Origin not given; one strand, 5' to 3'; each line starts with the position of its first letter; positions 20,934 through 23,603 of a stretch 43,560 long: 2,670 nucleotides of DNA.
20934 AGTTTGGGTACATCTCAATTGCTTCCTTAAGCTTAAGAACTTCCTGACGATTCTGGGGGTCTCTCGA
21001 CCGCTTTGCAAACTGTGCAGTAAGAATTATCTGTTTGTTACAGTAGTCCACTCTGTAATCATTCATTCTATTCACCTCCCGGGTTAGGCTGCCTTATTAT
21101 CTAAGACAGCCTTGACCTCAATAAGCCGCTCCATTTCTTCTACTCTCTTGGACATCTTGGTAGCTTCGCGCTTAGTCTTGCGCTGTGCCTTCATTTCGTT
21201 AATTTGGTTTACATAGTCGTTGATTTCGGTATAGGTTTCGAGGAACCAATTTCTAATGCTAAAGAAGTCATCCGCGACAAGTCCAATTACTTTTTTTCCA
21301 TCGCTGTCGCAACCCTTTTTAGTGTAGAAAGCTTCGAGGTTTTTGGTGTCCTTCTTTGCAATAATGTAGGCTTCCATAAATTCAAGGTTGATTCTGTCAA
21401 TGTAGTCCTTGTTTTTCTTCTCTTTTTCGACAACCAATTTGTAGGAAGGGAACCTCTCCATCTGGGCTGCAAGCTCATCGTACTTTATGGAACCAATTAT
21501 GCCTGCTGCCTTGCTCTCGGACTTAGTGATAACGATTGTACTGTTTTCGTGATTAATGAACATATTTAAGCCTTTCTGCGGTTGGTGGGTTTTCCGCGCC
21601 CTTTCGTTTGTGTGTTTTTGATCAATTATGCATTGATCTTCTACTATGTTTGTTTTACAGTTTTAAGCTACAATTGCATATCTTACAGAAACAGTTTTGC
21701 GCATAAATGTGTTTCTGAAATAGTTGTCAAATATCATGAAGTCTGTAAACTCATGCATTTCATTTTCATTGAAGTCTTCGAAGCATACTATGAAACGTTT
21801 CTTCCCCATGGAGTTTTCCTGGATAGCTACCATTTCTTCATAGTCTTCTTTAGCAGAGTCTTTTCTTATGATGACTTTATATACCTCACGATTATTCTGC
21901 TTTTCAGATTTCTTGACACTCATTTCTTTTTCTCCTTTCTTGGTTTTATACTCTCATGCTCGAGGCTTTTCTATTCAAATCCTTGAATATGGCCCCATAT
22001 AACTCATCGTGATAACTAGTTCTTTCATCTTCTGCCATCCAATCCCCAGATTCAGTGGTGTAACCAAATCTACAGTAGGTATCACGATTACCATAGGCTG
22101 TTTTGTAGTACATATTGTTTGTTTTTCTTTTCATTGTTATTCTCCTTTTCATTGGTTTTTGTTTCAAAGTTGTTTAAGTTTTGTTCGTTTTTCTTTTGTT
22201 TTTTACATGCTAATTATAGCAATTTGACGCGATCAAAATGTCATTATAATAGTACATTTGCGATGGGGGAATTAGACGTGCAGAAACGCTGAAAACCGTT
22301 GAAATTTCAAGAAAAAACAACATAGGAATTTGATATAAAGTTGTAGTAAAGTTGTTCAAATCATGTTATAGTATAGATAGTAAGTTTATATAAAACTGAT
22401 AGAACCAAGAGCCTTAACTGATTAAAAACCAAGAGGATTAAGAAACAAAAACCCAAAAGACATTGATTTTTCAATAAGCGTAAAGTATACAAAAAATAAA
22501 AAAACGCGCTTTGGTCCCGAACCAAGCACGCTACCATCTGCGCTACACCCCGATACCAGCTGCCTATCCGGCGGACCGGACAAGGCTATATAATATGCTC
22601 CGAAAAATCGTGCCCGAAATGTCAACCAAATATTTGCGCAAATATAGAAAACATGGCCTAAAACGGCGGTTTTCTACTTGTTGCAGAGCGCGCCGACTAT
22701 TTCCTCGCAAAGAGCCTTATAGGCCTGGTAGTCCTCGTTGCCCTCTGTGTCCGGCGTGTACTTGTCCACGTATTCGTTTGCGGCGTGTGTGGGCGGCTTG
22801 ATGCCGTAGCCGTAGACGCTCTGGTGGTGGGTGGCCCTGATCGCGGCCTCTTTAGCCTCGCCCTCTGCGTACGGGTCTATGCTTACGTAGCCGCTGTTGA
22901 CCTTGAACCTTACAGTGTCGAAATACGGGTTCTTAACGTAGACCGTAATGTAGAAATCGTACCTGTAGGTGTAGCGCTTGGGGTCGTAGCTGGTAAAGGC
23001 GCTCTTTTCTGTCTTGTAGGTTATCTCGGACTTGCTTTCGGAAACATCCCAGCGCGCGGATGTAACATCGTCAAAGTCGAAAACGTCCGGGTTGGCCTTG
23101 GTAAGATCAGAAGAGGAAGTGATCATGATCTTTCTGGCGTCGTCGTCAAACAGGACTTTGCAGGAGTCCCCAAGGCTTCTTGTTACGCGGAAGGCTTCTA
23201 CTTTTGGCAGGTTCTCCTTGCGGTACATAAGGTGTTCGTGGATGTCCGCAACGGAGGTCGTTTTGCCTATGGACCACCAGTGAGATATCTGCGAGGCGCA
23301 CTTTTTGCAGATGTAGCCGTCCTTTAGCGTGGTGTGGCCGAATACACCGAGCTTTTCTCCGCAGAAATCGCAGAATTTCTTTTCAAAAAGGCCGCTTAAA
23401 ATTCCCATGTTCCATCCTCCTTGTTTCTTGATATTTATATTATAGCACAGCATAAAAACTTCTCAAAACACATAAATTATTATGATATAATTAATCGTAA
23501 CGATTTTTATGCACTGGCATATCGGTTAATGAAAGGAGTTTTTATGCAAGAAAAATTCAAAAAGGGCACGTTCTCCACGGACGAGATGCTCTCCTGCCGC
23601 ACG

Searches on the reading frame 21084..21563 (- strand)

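Call 8: search_protein_families(library=pfam, proteins=[window:21084-21563:-], max_evalue=0.01)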
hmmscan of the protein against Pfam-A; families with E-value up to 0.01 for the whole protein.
window:21084-21563:- (159 aa): 1 family
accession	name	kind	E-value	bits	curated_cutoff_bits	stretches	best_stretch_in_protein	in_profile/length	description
PF05370.16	DUF749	-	0.0061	17.1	25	0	20-53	3-36/87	Domain of unknown function (DUF749)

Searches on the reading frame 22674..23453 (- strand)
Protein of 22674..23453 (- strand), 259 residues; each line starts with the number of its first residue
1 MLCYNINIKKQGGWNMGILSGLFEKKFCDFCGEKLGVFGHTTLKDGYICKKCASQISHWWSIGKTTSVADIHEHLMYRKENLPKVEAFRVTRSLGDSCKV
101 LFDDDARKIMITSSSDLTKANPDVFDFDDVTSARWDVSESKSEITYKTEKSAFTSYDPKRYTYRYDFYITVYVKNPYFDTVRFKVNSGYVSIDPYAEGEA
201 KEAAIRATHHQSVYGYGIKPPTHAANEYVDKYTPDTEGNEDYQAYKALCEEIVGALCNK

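Call 8: search_protein_families(library=pfam, proteins=[window:22674-23453:-], max_evalue=0.01)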
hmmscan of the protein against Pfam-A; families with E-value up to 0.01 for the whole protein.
window:22674-23453:- (259 aa): 1 family
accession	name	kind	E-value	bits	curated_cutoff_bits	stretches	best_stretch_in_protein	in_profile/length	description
PF14471.11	DUF4428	-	1.1e-12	48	27.8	1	28-74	2-51/51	Domain of unknown function (DUF4428)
